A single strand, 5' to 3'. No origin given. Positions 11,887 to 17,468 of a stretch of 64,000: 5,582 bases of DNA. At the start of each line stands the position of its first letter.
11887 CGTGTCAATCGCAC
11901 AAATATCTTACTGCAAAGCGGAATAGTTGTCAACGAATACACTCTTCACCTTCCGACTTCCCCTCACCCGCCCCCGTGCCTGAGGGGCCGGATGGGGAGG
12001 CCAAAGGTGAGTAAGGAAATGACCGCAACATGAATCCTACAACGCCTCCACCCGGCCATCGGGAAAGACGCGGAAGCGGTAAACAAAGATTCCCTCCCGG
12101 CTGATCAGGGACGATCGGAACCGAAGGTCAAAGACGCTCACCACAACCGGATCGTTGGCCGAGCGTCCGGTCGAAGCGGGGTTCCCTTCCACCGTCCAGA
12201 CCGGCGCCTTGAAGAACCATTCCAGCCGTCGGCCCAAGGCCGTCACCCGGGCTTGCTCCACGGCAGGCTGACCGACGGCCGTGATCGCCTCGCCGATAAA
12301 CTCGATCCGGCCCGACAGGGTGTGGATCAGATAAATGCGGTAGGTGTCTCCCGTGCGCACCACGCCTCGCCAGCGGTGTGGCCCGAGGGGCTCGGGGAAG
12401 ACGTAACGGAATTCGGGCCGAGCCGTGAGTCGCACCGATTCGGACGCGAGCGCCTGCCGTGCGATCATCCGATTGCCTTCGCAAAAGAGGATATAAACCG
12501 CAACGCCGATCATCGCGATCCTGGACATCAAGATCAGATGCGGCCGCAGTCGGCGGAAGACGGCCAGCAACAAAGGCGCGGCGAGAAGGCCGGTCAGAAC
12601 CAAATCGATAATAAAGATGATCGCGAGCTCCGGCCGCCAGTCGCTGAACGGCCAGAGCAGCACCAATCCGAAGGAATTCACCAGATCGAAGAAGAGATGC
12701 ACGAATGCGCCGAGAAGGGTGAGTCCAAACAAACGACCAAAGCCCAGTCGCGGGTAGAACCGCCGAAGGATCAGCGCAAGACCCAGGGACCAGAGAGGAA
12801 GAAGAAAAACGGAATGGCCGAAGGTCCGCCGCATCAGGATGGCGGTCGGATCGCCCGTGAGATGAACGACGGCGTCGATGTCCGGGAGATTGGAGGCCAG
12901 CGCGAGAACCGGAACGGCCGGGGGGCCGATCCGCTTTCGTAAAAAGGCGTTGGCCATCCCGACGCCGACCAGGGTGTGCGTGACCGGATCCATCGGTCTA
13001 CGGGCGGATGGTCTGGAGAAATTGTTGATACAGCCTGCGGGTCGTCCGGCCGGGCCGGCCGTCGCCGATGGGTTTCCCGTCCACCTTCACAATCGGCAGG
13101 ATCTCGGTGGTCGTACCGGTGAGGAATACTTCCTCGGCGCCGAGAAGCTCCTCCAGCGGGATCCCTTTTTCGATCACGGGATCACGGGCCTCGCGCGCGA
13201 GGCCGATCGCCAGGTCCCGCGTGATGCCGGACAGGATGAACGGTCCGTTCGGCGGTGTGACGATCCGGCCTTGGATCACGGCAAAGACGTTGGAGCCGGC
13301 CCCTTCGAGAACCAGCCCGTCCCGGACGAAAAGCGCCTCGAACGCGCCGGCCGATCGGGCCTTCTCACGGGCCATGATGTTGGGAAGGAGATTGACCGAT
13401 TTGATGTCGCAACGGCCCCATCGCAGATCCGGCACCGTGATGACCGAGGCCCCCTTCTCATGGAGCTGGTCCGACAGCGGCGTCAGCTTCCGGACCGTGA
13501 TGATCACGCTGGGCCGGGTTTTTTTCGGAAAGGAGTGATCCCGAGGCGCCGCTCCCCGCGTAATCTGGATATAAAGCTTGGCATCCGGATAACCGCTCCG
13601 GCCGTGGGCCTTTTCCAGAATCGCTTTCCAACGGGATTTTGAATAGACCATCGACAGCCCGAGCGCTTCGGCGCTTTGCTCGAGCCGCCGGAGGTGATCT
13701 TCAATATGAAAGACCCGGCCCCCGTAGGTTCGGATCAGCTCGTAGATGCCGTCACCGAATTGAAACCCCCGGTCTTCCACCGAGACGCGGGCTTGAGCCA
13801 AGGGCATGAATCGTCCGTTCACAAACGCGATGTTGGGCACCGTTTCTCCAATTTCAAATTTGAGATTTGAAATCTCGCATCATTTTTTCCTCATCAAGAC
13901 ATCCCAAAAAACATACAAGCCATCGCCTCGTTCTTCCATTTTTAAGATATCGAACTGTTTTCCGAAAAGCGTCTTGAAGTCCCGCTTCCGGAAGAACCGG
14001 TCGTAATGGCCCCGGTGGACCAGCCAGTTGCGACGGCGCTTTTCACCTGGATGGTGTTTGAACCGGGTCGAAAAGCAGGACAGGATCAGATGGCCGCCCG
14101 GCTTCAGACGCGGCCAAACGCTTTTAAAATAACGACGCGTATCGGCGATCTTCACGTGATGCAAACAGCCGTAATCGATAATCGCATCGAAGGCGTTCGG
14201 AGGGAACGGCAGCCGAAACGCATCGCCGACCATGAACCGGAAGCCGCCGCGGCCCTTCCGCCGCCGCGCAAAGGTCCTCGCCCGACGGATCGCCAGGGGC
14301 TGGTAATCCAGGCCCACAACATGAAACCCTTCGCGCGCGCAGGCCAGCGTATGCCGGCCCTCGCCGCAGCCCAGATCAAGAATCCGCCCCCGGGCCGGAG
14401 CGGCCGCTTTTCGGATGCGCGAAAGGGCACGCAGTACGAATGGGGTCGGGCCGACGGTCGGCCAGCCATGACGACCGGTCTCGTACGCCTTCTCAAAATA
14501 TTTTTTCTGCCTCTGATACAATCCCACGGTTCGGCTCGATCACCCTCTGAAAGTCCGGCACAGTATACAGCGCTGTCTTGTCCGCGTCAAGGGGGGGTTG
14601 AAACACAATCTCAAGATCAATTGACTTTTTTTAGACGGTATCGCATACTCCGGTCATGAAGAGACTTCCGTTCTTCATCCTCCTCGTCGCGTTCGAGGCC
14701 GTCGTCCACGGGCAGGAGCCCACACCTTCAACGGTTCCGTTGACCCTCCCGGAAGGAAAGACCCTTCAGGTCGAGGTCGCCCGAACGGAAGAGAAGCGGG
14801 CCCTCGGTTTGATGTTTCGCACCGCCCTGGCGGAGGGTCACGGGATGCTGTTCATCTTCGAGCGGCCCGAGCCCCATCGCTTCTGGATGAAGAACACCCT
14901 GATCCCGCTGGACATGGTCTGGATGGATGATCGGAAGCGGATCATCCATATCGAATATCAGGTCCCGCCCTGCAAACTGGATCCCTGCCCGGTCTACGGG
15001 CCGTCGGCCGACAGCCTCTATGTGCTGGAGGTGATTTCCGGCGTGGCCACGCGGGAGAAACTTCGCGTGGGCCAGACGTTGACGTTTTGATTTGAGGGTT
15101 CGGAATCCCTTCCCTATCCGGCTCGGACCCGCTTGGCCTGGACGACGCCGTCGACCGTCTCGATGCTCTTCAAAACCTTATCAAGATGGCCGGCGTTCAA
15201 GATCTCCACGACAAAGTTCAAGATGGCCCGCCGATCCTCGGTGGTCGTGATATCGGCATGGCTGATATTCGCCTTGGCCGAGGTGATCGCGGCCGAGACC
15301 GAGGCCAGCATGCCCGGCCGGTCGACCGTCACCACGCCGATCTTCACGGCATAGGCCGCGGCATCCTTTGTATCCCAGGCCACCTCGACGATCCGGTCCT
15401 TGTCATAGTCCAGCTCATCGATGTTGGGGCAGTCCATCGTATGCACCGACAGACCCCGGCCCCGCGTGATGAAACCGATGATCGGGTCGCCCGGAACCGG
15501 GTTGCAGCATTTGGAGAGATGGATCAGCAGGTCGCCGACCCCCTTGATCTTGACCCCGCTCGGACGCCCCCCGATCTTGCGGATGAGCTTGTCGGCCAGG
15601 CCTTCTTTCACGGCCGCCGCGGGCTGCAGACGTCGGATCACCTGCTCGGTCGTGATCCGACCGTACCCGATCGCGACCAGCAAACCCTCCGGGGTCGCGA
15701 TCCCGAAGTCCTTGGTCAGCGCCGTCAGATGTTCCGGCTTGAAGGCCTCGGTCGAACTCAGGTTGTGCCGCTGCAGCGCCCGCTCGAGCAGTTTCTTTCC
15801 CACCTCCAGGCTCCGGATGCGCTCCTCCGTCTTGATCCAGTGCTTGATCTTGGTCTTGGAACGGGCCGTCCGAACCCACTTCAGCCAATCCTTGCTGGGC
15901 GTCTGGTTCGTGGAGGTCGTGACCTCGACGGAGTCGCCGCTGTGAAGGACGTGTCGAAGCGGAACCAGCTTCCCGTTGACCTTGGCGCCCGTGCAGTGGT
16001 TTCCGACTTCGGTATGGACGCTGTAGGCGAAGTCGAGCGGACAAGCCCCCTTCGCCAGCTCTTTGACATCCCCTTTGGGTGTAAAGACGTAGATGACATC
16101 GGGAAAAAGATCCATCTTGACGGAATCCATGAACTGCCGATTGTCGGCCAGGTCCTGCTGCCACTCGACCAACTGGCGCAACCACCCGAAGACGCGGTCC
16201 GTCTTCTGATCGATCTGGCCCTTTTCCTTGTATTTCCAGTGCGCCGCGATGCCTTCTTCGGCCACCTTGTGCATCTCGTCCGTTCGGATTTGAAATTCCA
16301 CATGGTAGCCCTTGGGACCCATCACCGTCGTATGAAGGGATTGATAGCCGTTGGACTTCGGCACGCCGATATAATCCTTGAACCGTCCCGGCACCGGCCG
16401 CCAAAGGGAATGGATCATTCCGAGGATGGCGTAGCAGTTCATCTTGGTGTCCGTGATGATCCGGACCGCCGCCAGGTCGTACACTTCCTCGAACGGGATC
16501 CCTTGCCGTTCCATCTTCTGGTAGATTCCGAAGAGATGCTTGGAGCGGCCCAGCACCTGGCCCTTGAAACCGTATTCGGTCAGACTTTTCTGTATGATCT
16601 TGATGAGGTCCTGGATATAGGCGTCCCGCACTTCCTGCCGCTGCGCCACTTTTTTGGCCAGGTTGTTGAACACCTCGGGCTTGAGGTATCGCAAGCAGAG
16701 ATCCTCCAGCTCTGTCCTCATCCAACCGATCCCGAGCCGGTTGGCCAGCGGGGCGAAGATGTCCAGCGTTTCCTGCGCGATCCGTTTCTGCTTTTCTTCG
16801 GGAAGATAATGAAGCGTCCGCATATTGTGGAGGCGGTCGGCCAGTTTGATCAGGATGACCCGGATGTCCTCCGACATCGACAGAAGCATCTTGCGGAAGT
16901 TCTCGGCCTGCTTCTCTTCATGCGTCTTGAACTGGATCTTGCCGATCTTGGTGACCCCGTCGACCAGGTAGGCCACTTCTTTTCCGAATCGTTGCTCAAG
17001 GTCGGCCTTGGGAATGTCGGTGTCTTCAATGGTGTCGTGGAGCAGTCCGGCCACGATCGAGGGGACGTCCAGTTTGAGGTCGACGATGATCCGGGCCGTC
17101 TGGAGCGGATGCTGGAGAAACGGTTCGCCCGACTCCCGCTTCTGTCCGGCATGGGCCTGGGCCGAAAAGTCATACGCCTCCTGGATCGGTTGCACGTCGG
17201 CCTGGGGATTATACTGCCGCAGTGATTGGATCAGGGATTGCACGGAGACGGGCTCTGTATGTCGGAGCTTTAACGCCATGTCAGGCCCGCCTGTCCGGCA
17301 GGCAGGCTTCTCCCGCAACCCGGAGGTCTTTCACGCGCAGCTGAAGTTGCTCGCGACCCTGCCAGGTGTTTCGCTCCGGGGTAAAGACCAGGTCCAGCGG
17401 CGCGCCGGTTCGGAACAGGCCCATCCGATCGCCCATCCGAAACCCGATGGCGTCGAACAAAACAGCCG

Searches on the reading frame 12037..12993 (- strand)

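Call 36: search_protein_families(library=pfam, proteins=[window:12037-12993:-], max_evalue=0.001)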
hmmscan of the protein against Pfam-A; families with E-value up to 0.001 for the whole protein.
window:12037-12993:- (318 aa): 1 family
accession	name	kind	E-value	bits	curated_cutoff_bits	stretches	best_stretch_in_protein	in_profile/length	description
PF04307.19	YdjM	-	2.3e-28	99.3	29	1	1-167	1-171/176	YdjM inner membrane protein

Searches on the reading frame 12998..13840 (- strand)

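Call 36: search_protein_families(library=pfam, proteins=[window:12998-13840:-], max_evalue=0.001)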
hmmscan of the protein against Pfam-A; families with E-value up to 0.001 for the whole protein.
window:12998-13840:- (280 aa): 1 family
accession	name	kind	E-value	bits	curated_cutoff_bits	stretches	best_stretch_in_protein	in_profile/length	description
PF01063.24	Aminotran_4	-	3e-48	165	28.5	1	31-253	1-223/223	Amino-transferase class IV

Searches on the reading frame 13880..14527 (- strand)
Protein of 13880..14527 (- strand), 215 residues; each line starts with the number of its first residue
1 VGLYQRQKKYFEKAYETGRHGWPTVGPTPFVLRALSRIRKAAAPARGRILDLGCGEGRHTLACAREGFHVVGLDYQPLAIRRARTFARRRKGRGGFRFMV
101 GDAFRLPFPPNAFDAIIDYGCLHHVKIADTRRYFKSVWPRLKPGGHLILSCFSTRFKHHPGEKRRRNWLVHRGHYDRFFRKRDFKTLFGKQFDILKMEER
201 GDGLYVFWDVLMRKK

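Call 36: search_protein_families(library=pfam, proteins=[window:13880-14527:-], max_evalue=0.001)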
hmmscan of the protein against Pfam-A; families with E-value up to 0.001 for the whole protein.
window:13880-14527:- (215 aa): 12 families
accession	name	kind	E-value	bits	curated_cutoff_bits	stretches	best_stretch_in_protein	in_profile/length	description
PF13649.12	Methyltransf_25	-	3.8e-22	79.2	27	1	49-145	1-97/97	Methyltransferase domain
PF08241.18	Methyltransf_11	-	1.7e-21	77.1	21.2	1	50-149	1-95/95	Methyltransferase domain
PF13847.12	Methyltransf_31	-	4.1e-19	69.1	27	1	48-170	6-132/145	Methyltransferase domain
PF13489.12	Methyltransf_23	-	2.1e-17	63.8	27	1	36-189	10-155/164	Methyltransferase domain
PF08242.18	Methyltransf_12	-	2.2e-15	57.6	30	1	50-147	1-98/98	Methyltransferase domain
PF05724.17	TPMT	-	4e-10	40.2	26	1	10-161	5-165/218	Thiopurine S-methyltransferase (TPMT)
PF01209.24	Ubie_methyltran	-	6.4e-08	32.7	20.1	1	42-153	43-155/233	ubiE/COQ5 methyltransferase family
PF05175.20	MTS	-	7.5e-06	26.1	23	1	41-149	30-138/170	Methyltransferase small domain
PF02353.26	CMAS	-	8.9e-06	25.6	27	1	48-168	65-184/273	Mycolic acid cyclopropane synthetase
PF03848.20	TehB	-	0.00018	21.5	20.4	1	46-81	31-66/193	Tellurite resistance protein TehB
PF24675.1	NpmA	-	0.00021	21.1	60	1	40-97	18-77/214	16S rRNA (adenine(1408)-N(1))-methyltransferase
PF06325.19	PrmA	-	0.00067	19.7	22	0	15-94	140-211/296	Ribosomal protein L11 methyltransferase (PrmA)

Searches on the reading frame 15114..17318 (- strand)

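Call 36: search_protein_families(library=pfam, proteins=[window:15114-17318:-], max_evalue=0.001)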
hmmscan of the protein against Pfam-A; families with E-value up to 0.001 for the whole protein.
window:15114-17318:- (734 aa): 8 families
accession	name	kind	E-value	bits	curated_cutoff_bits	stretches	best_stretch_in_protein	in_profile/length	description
PF13328.12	HD_4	-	2.9e-54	183.5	27.2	1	48-197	1-155/156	HD domain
PF04607.23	RelA_SpoT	-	7.3e-42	142.6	27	1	257-367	1-112/113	Region found in RelA / SpoT proteins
PF02824.27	TGS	-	3.9e-23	81.7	22.2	1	409-468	1-60/60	TGS domain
PF13291.12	ACT_4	-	1.9e-16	60.9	27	1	654-730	3-80/80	ACT domain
PF19296.4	RelA_AH_RIS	-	1e-12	49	23.8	1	482-569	4-87/185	RelA/SpoT, AH and RIS domains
PF01966.28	HD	-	4.8e-10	40.2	22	1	68-166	2-116/116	HD domain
PF01842.31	ACT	-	1e-09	38.4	27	1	661-722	4-64/66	ACT domain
PF22629.2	ACT_AHAS_ss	-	0.0004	20.9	27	1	662-727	3-67/67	AHAS small subunit-like ACT domain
